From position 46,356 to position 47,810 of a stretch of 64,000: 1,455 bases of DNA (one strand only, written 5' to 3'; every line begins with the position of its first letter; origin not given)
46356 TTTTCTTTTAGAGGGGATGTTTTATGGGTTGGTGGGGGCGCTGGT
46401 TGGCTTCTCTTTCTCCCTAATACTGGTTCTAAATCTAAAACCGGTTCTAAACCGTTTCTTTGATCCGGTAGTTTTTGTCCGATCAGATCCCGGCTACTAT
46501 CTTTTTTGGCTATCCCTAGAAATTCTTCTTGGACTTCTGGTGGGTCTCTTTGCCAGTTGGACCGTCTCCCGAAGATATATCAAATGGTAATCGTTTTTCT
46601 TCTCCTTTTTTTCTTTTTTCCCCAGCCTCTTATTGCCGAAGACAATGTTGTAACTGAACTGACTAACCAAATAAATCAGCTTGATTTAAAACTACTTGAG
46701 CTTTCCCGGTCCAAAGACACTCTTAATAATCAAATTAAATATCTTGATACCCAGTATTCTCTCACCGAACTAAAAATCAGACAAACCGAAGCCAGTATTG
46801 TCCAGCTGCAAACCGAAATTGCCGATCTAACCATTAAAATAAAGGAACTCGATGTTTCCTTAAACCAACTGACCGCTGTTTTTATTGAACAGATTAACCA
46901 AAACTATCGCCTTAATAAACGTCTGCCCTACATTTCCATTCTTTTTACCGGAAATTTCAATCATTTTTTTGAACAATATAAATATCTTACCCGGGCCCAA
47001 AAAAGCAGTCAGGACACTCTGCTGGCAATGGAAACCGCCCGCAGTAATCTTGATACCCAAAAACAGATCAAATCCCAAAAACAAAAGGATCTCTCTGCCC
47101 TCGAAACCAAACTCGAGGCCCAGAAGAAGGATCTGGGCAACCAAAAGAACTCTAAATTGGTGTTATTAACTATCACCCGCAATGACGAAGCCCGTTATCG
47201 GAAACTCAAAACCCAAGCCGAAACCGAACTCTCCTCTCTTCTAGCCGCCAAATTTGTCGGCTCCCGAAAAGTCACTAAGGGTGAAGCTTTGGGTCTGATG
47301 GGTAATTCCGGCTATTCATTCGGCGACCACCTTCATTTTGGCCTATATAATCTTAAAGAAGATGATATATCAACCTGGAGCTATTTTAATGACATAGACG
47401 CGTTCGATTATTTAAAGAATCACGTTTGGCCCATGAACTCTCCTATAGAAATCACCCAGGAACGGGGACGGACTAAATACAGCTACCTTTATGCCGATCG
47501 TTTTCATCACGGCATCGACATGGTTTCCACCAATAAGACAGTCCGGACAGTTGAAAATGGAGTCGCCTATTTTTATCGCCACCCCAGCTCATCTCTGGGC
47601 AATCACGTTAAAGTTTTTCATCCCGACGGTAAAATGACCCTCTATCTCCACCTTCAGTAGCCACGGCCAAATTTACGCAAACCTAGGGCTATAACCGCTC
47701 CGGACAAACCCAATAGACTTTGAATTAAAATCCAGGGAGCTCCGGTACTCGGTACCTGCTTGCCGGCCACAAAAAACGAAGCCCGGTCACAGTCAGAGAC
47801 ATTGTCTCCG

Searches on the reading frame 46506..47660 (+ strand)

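Call 99: search_protein_families(library=pfam, proteins=[window:46506-47660:+], max_evalue=0.0001)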
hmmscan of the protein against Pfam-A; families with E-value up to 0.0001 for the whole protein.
window:46506-47660:+ (384 aa): 2 families
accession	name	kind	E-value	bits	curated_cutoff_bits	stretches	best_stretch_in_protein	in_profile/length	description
PF01551.29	Peptidase_M23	-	5.9e-13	49.3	28.7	1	332-384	1-53/96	Peptidase family M23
PF08614.16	ATG16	-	8.9e-06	26.4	33.7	1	48-124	75-151/200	Autophagy protein 16 (ATG16)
